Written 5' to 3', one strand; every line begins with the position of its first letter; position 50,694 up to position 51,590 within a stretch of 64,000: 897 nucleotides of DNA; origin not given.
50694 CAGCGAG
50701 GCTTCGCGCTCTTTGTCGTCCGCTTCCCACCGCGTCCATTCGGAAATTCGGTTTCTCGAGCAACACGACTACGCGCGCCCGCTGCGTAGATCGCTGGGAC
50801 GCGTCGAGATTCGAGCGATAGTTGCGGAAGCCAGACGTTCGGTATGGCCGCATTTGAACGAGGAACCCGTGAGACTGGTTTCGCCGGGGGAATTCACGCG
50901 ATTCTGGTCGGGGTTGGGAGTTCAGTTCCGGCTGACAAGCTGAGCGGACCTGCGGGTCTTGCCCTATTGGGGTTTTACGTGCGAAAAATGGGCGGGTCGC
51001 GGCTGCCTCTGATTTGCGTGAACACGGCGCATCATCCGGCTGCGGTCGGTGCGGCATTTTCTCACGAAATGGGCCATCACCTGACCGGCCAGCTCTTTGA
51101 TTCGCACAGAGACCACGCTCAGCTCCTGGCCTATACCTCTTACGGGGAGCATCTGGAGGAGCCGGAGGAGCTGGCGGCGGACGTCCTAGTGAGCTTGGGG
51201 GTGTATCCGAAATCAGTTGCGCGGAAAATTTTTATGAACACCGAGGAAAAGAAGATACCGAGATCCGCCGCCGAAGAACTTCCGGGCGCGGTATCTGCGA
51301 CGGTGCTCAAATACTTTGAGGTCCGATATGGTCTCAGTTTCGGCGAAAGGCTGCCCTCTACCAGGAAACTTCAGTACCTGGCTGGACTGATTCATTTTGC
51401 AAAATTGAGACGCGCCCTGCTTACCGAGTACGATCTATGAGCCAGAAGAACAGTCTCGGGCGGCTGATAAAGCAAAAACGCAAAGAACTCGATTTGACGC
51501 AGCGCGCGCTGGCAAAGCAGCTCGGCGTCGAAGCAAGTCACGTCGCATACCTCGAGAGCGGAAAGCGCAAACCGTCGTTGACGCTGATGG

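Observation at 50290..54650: ImmA/IrrE metalloprotease + XRE-HTH pair heading a cassette with a tandem-GNAT protein and a beta-lactamase-family serine hydrolase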

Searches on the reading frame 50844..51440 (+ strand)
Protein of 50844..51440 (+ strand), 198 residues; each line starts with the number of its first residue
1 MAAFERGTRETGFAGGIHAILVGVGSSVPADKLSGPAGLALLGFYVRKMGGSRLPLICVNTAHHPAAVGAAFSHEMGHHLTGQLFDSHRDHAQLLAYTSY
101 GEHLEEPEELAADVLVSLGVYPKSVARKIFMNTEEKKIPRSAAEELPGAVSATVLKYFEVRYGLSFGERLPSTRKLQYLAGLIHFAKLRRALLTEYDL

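Call 3: search_protein_families(library=pfam, proteins=[window:50844-51440:+], max_evalue=0.1)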
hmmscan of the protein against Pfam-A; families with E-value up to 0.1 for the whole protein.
window:50844-51440:+ (198 aa): 0 families

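Call 5: search_protein_families(library=ncbifam, proteins=[window:50844-51440:+], max_evalue=0.1)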
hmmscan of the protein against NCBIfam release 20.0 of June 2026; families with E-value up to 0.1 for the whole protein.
window:50844-51440:+ (198 aa): 0 families

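Call 7: search_solved_structures(query=window:50844-51440:+, max_evalue=10, show_alignments=2)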
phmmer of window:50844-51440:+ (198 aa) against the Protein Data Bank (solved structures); distinct sequences matched with E-value up to 10: 0.

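Call 8: find_homologous_proteins(query=window:50844-51440:+, max_evalue=0.001)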
Query window:50844-51440:+ (198 aa): 461 proteins with E <= 0.001 among 1859 candidates; the best 120 are listed.
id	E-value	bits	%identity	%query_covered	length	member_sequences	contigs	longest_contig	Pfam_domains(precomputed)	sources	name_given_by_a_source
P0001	3.6e-97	342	89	89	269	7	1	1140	-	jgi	jgi:hypothetical protein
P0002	1.3e-93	330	84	93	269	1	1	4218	-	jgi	jgi:hypothetical protein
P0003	3.9e-91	322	84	89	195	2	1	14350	-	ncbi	ncbi:MAG: hypothetical protein WBQ86_08845 [Candidatus Binatus sp.]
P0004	5.9e-82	292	75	90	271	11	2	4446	-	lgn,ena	-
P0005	5.8e-79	282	75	84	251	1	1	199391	-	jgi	jgi:hypothetical protein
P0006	7.0e-79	282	72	89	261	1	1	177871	-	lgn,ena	-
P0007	9.6e-79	282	74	84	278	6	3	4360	-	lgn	-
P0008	1.0e-78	282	72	90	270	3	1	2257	-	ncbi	-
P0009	1.5e-78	281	72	89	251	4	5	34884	-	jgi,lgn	jgi:hypothetical protein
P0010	6.1e-78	279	73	90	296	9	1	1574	-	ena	-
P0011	5.1e-77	276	76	89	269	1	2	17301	-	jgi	jgi:hypothetical protein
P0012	7.2e-77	276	69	90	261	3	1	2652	-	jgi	jgi:hypothetical protein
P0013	1.3e-76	275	72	89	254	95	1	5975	-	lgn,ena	-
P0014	1.5e-76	275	72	88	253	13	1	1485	-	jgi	-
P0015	1.9e-76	274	70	90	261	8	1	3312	-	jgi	jgi:hypothetical protein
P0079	3.5e-70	254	67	89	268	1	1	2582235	-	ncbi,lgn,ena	-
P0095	2.3e-68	248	63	89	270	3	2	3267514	-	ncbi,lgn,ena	-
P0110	3.3e-66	241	66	89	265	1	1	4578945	-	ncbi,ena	-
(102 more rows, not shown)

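Call 15: search_solved_structures(query=A1, max_evalue=10, show_alignments=3)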
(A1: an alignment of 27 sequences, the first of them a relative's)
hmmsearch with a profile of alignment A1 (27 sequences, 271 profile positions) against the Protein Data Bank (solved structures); distinct sequences matched with E-value up to 10: 1.
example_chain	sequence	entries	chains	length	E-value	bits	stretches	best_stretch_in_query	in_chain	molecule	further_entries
8vd6_A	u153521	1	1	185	6.4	9.4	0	52-71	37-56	CAP REPEAT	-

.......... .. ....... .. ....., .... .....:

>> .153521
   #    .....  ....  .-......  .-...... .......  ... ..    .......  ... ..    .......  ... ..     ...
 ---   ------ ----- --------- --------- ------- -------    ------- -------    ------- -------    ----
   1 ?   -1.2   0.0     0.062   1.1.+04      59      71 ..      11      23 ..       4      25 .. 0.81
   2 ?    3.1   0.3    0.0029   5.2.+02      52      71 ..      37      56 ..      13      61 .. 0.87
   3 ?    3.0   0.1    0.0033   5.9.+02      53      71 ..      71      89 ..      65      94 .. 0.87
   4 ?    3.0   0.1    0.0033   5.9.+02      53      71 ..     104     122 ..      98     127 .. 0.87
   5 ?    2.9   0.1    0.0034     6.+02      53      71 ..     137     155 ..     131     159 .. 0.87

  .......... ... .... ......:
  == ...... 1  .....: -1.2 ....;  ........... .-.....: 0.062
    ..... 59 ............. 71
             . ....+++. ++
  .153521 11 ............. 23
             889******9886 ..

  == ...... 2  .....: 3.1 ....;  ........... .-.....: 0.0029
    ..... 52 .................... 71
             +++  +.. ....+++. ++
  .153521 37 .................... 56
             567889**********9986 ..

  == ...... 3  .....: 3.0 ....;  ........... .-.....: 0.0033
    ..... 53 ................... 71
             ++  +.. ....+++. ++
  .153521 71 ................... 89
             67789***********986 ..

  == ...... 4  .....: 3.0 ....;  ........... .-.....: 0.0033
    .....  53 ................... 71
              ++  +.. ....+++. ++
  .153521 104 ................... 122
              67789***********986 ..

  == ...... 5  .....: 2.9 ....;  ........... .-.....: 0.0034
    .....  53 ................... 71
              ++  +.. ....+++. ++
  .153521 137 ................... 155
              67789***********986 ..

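Call 16: find_encoding_contigs(protein=P0079, flank=10000, max_places=2)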
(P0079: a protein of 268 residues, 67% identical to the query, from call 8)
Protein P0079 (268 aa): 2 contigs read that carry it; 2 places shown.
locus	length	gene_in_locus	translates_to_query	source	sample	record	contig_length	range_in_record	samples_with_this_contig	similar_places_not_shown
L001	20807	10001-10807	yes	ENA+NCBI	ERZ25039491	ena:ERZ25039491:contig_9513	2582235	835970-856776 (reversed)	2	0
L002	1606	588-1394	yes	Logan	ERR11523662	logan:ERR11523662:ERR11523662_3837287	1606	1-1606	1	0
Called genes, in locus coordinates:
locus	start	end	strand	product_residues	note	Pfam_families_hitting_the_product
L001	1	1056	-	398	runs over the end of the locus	PF00067:p450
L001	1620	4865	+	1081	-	PF00211:Guanylate_cyc, PF13424:TPR_12 (faint), PF13191:AAA_16, PF07719:TPR_2 (faint)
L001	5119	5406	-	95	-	PF14026:SCO4226-like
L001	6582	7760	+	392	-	PF04909:Amidohydro_2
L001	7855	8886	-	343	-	PF00487:FA_desaturase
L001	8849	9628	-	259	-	-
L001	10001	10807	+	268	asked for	-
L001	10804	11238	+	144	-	PF12844:HTH_19 (weak), PF13560:HTH_31, PF01381:HTH_3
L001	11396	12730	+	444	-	-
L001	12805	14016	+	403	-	PF00144:Beta-lactamase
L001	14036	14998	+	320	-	PF08240:ADH_N, PF00107:ADH_zinc_N, PF13602:ADH_zinc_N_2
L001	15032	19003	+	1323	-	PF09586:YfhO (faint)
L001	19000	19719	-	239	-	PF01738:DLH, PF00326:Peptidase_S9 (faint), PF02230:Abhydrolase_2 (weak), PF12740:PETase (weak)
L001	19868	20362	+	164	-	PF19315:MC_hydratase, PF01575:MaoC_dehydratas, PF13452:FAS1_DH_region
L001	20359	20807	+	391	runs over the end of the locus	PF02771:Acyl-CoA_dh_N, PF02770:Acyl-CoA_dh_M, PF00441:Acyl-CoA_dh_1, PF08028:Acyl-CoA_dh_2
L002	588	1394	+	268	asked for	-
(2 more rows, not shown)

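Call 17: find_encoding_contigs(protein=P0095, flank=10000, max_places=2)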
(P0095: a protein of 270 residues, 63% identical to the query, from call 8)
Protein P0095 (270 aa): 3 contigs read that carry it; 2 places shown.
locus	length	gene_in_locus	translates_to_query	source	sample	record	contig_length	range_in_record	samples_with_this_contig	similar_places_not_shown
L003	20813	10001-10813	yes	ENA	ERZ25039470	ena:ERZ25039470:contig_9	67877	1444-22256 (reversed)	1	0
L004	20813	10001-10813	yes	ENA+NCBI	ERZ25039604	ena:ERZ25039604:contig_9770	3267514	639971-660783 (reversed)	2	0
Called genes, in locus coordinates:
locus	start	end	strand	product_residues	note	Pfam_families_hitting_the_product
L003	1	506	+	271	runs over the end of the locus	PF12146:Hydrolase_4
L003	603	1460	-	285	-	PF03706:LPG_synthase_TM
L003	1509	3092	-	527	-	PF02366:PMT, PF13231:PMT_2, PF18583:Arnt_C (weak)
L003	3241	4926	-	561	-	PF01019:G_glu_transpept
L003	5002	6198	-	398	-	PF00067:p450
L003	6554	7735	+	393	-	PF04909:Amidohydro_2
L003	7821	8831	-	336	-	PF00487:FA_desaturase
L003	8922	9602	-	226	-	-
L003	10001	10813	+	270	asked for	-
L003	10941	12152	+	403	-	PF00144:Beta-lactamase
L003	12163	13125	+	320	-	PF08240:ADH_N, PF00107:ADH_zinc_N, PF13602:ADH_zinc_N_2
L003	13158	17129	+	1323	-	PF09586:YfhO (faint)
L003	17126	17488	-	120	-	PF01738:DLH, PF00326:Peptidase_S9 (weak)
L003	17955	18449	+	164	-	PF19315:MC_hydratase, PF01575:MaoC_dehydratas, PF13452:FAS1_DH_region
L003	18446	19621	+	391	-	PF02771:Acyl-CoA_dh_N, PF02770:Acyl-CoA_dh_M, PF00441:Acyl-CoA_dh_1, PF08028:Acyl-CoA_dh_2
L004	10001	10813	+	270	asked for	-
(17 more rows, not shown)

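Call 18: find_encoding_contigs(protein=P0110, flank=10000, max_places=2)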
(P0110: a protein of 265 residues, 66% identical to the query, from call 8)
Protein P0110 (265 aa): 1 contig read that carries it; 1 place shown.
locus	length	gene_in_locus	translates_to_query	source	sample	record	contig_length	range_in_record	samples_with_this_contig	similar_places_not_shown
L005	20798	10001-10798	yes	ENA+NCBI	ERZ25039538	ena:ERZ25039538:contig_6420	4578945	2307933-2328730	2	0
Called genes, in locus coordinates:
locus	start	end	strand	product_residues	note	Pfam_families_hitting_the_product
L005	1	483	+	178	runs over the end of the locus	PF04075:F420H2_quin_red (weak)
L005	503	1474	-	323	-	PF03706:LPG_synthase_TM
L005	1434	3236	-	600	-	PF02366:PMT, PF13231:PMT_2, PF18583:Arnt_C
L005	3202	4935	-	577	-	PF01019:G_glu_transpept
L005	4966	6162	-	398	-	PF00067:p450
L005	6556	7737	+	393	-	PF04909:Amidohydro_2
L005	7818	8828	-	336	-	PF00487:FA_desaturase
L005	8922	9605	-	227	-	-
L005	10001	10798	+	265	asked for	-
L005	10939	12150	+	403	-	PF00144:Beta-lactamase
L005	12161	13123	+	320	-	PF08240:ADH_N, PF00107:ADH_zinc_N, PF13602:ADH_zinc_N_2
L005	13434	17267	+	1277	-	PF09586:YfhO (faint)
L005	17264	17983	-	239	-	PF01738:DLH, PF00326:Peptidase_S9 (faint), PF12740:PETase (weak), PF02230:Abhydrolase_2 (weak)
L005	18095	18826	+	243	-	PF02798:GST_N, PF13417:GST_N_3, PF13409:GST_N_2, PF00043:GST_C, PF14497:GST_C_3 (weak), PF13410:GST_C_2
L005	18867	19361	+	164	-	PF19315:MC_hydratase, PF01575:MaoC_dehydratas, PF13452:FAS1_DH_region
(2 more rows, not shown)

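Call 19: predict_structure(alignment_id=A1)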
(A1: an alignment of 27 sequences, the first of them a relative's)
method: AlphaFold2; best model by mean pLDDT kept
length: 269 residues; sequences in the alignment: 27
mean_pLDDT: 39.8   pTM: 0.32
mean pLDDT of the five models: 39.8, 38.1, 37.6, 37.0, 35.9
residues with pLDDT >= 90: 0; 70-90: 0; 50-70: 32; < 50: 237
segments of 3 or more residues with pLDDT < 50: 1-176, 187-193, 205-219, 230-236, 238-269
pLDDT, mean of each block of 10 residues (from residue 1): 35 43 37 38 39 40 44 36 40 38 30 37 37 27 31 35 34 47 51 56 46 38 54 45 37 43 35
secondary structure, 60 per line:
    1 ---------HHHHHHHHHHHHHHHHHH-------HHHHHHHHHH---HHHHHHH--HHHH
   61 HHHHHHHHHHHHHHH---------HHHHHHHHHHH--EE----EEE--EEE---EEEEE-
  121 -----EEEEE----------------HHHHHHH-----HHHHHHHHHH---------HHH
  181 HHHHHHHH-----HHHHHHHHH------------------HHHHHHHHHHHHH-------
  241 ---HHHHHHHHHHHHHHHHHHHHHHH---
elements in order: H10-27 H35-44 H48-54 H57-75 H85-95 E104-106 E109-111 E115-119 E126-130 H147-153 H159-168 H178-188 H194-202 H221-233 H244-266

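Call 20: find_related_loci(query=A1, collection=genome_contigs, flank=10000)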
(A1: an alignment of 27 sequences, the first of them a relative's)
Query A1 (269 aa) in genome_contigs; peptide patterns used: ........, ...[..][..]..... (x = any residue, [..] = any of these).
89 stretches matched a pattern; 41 encode a relative of the query (tblastn E <= 1e-3); 41 distinct loci.
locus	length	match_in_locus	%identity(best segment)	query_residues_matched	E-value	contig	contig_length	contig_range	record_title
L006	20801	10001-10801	90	3-269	2e-155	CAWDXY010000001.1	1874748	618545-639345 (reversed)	MAG: uncultured delta proteobacterium isolate MFD01248.bin.1.21 genome assembly, contig: contig_13844, whole genome shot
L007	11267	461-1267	89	1-269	1e-151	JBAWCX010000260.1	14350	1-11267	MAG: Candidatus Binatus sp. isolate MFD09556_ilm_asm_bin15 k127_115673, whole genome shotgun sequence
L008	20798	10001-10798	74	4-269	8e-129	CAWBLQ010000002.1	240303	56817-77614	MAG: Candidatus Binataceae bacterium isolate MFD02248.bin.1.59 genome assembly, contig: contig_19094, whole genome shotg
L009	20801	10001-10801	71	3-269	9e-126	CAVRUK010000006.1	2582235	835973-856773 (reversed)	MAG: uncultured delta proteobacterium isolate MFD02248.bin.1.51 genome assembly, contig: contig_9513, whole genome shotg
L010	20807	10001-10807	68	1-269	1e-120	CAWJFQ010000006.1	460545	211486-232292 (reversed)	MAG: uncultured delta proteobacterium isolate MFD03399.bin.2.69 genome assembly, contig: contig_25743, whole genome shot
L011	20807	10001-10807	66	2-269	1e-119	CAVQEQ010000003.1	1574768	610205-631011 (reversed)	MAG: uncultured delta proteobacterium isolate MFD04434.bin.1.46 genome assembly, contig: contig_3119, whole genome shotg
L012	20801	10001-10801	68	2-269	2e-118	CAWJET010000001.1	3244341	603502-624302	MAG: uncultured delta proteobacterium isolate MFD09222.bin.1.22 genome assembly, contig: contig_37878, whole genome shot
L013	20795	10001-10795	67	4-269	2e-117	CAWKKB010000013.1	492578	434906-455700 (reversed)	MAG: uncultured delta proteobacterium isolate MFD00731.bin.2.133 genome assembly, contig: contig_711, whole genome shotg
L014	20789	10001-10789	67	6-269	5e-117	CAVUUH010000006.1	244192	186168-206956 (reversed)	MAG: uncultured delta proteobacterium isolate MFD00964.bin.2.3 genome assembly, contig: contig_108411, whole genome shot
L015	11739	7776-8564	68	7-269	1e-115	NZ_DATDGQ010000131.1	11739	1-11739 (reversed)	MAG: Candidatus Binatus sp. isolate SMAG_U256 k141_371471, whole genome shotgun sequence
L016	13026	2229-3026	66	3-269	8e-116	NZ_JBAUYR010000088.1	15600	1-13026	MAG: Candidatus Binatus sp. isolate MFD06940_ilm_asm_bin44 k127_440264, whole genome shotgun sequence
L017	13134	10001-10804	64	2-269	2e-114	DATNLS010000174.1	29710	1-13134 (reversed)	MAG TPA_asm: Candidatus Acidiferrales bacterium isolate SMAG_U11458 k141_145817, whole genome shotgun sequence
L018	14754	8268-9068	66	2-269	7e-114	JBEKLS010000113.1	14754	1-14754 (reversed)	MAG: Candidatus Binatus sp. isolate SPRUCE 376 SPRUCE_376_113, whole genome shotgun sequence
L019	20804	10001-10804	62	1-269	4e-112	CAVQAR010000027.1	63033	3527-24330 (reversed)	MAG: uncultured delta proteobacterium isolate MFD09286.bin.2.47 genome assembly, contig: contig_60043, whole genome shot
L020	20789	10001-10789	66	7-269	7e-112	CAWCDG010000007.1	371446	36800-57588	MAG: uncultured delta proteobacterium isolate MFD09286.bin.2.99 genome assembly, contig: contig_55728, whole genome shot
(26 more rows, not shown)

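Call 21: search_protein_representatives(alignment_id=A1)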
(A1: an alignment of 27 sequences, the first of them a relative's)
Query: 27 sequences, 271 profile positions. Proteins with E-value up to 0.001 (for the whole library): 202; up to 1e-10: 143; up to 1e-30: 68. The best 150 are listed.
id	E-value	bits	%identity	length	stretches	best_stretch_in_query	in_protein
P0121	3.3e-89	315.3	-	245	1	64-223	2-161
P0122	4.6e-81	288.6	-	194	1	11-164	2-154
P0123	2.1e-76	273.4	-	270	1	2-271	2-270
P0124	1.0e-74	267.8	-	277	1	9-270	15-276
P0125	2.5e-74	266.5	-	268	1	6-271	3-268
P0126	1.4e-71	257.5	-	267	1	4-271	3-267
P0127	1.1e-68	248.1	-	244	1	47-271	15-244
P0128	2.4e-66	240.4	-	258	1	36-271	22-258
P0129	2.4e-65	237.1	-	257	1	14-271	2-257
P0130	8.5e-62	225.5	-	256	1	10-271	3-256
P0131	1.3e-60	221.6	-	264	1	8-271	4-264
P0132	7.5e-59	215.8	-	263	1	19-271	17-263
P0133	4.8e-58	213.2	-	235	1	36-271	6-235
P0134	1.7e-57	211.4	-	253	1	32-270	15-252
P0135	1.4e-56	208.3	-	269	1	3-271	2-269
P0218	8.7e-22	94.3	-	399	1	12-267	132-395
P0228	1.3e-19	87.1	-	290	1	108-266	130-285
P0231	7.3e-19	84.7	-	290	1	110-268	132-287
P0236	4.4e-18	82.1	-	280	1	109-267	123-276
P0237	1.4e-17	80.4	-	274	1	100-269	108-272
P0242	1.3e-16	77.3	-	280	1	104-267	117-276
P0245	3.5e-15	72.6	-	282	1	96-266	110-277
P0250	2.4e-13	66.6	-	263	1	99-265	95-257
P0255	1.1e-12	64.4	-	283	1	99-270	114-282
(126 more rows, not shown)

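Call 23: search_protein_families(library=pfam, alignment_id=A2, max_evalue=1)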
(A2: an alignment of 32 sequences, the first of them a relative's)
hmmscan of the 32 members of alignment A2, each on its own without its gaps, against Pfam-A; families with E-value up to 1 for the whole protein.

A. member 1, P0001 (269 aa): 1 family
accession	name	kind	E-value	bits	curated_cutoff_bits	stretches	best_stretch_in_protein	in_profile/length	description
PF24411.1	DUF7545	-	0.15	12.9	27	1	176-239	31-89/95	Family of unknown function (DUF7545)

B. families by the number of members that match (of 32 scanned): 21 families
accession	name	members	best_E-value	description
PF06114.19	Peptidase_M78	23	5.1e-06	IrrE N-terminal-like domain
PF01435.24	Peptidase_M48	4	0.0099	Peptidase family M48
PF13582.12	Reprolysin_3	4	0.081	Metallo-peptidase family M12B Reprolysin-like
PF20573.4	DUF6782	3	0.0018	Putative metallopeptidase family (DUF6782)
PF04228.19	Zn_peptidase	2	0.028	Putative neutral zinc metallopeptidase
PF15887.11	Peptidase_Mx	2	0.03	Putative zinc-binding metallo-peptidase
PF04001.18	Vhr1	1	0.0077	Transcription factor Vhr1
PF10263.15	SprT-like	1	0.013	SprT-like family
PF22618.1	RskA_N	1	0.027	Anti-sigma-K factor RskA, N-terminal domain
PF10026.15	DUF2268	1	0.028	Predicted Zn-dependent protease (DUF2268)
PF13699.11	eCIS_core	1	0.032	eCIS core domain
PF01432.26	Peptidase_M3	1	0.087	Peptidase family M3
PF08281.18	Sigma70_r4_2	1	0.11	Sigma-70, region 4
PF19527.4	DUF6055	1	0.14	Family of unknown function (DUF6055)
PF23437.1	DUF7122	1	0.14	Family of unknown function (DUF7122)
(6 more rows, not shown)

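Call 45: search_protein_families(library=padloc, proteins=[P0001], max_evalue=0.01)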
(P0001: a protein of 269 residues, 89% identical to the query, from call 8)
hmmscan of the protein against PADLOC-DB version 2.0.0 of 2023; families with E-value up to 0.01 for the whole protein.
P0001 (269 aa): 0 families
